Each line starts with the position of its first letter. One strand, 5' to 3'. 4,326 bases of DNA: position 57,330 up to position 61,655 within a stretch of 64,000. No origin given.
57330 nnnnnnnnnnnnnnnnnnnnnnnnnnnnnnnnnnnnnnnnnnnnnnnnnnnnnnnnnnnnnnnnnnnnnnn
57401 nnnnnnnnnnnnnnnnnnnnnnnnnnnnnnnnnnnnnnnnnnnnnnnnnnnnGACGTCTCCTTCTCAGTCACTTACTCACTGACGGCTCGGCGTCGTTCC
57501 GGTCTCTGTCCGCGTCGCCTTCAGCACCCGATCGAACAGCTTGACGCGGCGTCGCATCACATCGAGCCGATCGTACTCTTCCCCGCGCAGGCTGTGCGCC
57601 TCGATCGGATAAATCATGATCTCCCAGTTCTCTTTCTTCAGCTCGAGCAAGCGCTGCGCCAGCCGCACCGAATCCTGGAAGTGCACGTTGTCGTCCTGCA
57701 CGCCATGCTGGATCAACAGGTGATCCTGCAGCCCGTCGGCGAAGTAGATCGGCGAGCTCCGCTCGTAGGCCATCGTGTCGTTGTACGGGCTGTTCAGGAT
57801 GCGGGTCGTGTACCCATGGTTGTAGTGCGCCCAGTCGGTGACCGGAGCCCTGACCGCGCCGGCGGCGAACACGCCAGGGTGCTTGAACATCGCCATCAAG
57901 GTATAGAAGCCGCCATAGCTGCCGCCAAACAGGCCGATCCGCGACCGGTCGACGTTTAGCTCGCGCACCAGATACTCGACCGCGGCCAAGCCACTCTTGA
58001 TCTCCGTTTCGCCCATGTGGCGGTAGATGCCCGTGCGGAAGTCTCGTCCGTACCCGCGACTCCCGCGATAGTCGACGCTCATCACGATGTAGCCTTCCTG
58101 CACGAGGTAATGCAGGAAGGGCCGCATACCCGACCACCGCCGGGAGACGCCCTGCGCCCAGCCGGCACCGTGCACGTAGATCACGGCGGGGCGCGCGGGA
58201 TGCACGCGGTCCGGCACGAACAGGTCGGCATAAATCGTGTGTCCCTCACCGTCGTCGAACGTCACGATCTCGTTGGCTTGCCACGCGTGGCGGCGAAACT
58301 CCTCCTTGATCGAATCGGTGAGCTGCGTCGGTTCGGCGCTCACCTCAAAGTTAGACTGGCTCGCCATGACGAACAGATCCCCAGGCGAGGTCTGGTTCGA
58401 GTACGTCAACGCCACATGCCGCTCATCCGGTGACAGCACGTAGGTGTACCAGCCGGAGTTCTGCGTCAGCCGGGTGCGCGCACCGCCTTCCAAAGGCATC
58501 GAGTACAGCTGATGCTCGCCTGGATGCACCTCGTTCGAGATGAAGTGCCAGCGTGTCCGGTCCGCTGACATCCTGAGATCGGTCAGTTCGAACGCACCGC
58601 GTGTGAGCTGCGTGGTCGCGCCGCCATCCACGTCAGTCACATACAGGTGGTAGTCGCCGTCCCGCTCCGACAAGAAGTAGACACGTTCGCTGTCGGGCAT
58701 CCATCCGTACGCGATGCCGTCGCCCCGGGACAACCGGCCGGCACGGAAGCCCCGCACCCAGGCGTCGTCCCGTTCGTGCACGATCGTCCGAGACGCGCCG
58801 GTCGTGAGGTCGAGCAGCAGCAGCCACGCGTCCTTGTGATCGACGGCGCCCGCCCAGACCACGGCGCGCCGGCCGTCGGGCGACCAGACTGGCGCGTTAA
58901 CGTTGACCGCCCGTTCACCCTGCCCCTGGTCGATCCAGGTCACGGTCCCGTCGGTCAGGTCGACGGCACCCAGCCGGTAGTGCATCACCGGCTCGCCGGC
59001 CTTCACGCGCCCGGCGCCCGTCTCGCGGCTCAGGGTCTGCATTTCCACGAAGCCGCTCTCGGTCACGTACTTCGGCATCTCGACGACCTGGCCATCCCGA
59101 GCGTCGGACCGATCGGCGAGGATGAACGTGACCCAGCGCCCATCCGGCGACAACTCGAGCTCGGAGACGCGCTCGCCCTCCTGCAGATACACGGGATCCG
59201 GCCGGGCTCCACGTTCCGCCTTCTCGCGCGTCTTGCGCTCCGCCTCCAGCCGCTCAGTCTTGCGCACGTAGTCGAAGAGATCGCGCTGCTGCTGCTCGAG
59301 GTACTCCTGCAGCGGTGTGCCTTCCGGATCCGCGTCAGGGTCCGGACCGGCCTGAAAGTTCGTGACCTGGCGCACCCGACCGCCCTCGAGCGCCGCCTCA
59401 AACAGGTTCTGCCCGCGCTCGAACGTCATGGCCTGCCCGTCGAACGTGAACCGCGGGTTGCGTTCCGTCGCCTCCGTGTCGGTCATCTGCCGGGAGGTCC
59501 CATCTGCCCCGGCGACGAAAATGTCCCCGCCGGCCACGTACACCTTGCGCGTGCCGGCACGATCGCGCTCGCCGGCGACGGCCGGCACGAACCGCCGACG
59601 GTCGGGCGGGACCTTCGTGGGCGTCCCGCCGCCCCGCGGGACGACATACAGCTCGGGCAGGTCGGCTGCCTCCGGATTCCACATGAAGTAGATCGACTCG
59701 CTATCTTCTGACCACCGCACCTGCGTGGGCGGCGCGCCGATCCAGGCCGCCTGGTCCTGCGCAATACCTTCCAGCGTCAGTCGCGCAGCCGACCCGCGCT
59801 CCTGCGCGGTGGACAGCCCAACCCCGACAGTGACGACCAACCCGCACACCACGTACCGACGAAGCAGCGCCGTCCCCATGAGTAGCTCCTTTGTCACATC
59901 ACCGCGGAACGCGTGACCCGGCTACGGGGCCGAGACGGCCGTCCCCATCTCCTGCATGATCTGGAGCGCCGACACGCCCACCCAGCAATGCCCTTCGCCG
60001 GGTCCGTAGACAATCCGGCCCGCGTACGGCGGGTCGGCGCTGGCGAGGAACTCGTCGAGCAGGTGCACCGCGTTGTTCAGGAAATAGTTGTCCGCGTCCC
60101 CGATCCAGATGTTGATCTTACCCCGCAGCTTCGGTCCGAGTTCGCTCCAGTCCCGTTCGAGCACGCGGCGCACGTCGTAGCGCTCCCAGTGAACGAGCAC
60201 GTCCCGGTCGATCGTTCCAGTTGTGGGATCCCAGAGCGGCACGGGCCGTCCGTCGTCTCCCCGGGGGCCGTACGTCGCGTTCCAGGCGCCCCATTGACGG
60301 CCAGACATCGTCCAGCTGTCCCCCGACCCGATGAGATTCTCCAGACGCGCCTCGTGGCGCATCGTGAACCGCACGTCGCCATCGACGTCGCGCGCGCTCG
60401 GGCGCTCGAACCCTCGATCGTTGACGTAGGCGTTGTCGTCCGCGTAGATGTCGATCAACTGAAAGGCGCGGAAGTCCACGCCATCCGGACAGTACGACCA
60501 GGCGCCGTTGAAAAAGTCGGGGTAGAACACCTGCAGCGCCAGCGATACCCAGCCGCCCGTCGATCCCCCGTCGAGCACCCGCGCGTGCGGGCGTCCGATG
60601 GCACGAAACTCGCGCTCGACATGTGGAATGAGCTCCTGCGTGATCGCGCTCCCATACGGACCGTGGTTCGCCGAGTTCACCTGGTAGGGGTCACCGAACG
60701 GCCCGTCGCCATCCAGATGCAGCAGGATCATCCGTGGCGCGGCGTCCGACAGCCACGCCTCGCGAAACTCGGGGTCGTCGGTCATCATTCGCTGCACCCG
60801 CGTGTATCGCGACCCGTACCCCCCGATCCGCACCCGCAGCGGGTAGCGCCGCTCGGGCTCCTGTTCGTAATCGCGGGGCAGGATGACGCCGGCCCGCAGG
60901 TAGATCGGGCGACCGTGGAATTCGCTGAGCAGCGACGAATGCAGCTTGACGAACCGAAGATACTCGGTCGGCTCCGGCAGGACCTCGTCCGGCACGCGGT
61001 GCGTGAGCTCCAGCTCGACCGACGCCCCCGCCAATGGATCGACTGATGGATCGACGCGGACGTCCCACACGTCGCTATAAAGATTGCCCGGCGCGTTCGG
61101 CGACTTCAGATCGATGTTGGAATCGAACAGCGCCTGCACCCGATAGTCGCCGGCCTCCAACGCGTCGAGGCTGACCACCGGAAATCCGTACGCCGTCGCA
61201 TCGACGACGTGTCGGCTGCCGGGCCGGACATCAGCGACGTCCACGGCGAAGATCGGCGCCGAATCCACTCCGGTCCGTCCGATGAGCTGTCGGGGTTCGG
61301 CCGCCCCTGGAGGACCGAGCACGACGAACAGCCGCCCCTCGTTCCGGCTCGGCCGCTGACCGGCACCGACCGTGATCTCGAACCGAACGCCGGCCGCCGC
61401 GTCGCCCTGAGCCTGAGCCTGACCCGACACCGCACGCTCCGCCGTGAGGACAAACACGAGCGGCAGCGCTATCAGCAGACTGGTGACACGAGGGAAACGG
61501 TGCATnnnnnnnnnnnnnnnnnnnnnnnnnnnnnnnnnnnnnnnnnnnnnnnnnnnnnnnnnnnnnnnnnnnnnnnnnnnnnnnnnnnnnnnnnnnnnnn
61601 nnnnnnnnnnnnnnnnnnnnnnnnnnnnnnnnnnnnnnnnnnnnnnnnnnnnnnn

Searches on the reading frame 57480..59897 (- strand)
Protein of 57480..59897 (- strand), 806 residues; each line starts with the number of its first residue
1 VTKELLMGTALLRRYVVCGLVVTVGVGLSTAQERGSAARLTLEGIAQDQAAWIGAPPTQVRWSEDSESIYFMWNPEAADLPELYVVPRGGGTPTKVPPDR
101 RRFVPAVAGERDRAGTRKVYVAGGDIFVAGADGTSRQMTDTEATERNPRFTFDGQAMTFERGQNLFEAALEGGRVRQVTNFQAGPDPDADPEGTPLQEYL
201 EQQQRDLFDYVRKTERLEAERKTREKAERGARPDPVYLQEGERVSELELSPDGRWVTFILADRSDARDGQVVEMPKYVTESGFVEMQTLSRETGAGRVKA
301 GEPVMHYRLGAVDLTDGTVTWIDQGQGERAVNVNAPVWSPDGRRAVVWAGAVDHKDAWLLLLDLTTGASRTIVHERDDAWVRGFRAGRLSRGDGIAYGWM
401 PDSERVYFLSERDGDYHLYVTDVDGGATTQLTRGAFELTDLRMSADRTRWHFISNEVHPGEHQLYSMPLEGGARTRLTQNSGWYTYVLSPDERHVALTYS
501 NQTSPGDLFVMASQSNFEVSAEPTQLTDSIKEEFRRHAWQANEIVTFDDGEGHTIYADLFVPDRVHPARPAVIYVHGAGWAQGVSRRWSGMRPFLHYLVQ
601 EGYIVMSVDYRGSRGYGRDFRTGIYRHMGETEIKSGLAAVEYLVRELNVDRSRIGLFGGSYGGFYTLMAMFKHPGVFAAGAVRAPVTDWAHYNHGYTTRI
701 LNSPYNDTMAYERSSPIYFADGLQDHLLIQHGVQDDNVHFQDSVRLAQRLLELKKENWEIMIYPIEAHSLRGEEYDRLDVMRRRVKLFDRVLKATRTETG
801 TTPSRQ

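Call 52: search_protein_families(library=pfam, proteins=[window:57480-59897:-], max_evalue=0.00001)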
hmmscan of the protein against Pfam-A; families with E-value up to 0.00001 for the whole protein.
window:57480-59897:- (806 aa): 7 families
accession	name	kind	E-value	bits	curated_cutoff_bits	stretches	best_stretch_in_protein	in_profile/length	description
PF00326.27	Peptidase_S9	-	8.9e-45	153.2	22.6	1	596-794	8-212/213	Prolyl oligopeptidase family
PF00930.27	DPPIV_N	-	6.2e-31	107.8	22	1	234-505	92-353/354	Dipeptidyl peptidase IV (DPP IV) N-terminal region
PF20434.5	BD-FAE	-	1.7e-17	64.1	26.8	1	558-670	2-107/215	BD-FAE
PF07676.18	PD40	-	7.1e-13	48.6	20.9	0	398-420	15-38/38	WD40-like Beta Propeller Repeat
PF02129.25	Peptidase_S15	-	2.6e-11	44.1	23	1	552-694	2-140/262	X-Pro dipeptidyl-peptidase (S15 family)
PF12697.13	Abhydrolase_6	-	1.4e-06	29.6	26.3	1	572-700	1-114/217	Alpha/beta hydrolase family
PF05448.18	AXE1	-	3.8e-06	26.3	21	0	545-650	59-159/321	Acetyl xylan esterase (AXE1)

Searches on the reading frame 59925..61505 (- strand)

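Call 52: search_protein_families(library=pfam, proteins=[window:59925-61505:-], max_evalue=0.00001)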
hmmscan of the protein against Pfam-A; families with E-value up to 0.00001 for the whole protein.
window:59925-61505:- (527 aa): 1 family
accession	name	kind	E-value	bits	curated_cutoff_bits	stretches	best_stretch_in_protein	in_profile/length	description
PF00756.26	Esterase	-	7.2e-06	26.4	22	0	207-338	12-146/251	Putative esterase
